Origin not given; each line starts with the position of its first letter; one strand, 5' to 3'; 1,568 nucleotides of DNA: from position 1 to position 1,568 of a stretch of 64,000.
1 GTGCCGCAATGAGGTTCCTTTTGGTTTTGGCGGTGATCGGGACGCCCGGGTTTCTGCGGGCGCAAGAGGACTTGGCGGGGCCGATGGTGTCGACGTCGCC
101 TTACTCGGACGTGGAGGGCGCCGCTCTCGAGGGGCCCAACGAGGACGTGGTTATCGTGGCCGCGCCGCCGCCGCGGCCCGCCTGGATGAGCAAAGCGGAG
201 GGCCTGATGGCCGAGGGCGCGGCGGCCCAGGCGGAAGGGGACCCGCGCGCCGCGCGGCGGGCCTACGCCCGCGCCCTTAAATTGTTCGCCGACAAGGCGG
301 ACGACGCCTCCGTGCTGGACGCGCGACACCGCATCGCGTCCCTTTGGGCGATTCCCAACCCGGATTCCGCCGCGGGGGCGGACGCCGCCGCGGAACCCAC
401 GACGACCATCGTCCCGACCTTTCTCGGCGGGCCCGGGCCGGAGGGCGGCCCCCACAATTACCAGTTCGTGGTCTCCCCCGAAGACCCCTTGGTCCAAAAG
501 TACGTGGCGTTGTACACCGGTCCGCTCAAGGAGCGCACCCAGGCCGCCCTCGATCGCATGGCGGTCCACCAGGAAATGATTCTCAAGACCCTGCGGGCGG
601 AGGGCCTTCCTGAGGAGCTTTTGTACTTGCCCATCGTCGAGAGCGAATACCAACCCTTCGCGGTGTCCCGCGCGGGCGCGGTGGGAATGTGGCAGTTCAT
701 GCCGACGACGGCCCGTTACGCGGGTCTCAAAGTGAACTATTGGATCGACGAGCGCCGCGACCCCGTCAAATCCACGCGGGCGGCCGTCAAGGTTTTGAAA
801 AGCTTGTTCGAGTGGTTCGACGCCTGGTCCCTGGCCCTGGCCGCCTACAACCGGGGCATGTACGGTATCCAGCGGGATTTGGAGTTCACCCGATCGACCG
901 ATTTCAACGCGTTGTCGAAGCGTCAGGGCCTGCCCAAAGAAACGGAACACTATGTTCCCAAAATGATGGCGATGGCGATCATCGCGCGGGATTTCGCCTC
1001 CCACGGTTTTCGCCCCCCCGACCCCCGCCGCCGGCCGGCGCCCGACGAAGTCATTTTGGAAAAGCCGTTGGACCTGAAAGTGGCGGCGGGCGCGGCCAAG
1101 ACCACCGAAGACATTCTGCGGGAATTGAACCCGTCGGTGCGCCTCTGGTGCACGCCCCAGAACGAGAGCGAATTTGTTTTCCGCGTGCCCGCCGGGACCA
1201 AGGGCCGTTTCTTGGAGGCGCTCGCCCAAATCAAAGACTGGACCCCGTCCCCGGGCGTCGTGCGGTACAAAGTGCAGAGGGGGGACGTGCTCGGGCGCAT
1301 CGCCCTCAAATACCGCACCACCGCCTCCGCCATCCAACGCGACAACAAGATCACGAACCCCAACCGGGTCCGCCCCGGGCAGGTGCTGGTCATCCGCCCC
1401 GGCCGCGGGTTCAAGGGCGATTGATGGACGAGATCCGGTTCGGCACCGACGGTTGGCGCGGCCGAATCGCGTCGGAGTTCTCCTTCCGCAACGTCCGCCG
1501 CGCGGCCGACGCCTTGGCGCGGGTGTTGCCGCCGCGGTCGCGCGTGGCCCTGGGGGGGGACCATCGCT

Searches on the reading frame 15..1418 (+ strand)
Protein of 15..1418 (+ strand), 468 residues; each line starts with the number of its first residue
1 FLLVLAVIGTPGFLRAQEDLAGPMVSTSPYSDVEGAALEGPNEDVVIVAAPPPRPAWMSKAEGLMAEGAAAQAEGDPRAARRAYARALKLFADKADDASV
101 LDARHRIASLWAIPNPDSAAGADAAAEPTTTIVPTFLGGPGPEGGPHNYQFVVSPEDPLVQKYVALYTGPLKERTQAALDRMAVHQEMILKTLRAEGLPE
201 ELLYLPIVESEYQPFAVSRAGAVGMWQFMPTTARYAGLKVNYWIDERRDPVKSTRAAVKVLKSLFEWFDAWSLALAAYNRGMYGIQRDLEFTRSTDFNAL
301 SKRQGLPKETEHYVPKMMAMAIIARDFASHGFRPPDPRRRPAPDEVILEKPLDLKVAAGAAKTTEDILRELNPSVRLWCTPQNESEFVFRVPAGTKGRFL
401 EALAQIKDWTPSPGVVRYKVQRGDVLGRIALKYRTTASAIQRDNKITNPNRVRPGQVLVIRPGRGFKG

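Call 10: search_protein_families(library=pfam, proteins=[window:15-1418:+], max_evalue=0.01)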
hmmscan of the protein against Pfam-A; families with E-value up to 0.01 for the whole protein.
window:15-1418:+ (468 aa): 3 families
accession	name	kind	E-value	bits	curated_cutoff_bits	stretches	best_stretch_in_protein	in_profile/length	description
PF01464.25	SLT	-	4.5e-26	91.1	21.3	1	194-296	9-112/117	Transglycosylase SLT domain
PF01476.26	LysM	-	2.8e-13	50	20.9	1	418-460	1-42/43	LysM domain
PF13406.11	SLT_2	-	0.002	17.8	24.3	1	215-256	148-187/292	Transglycosylase SLT domain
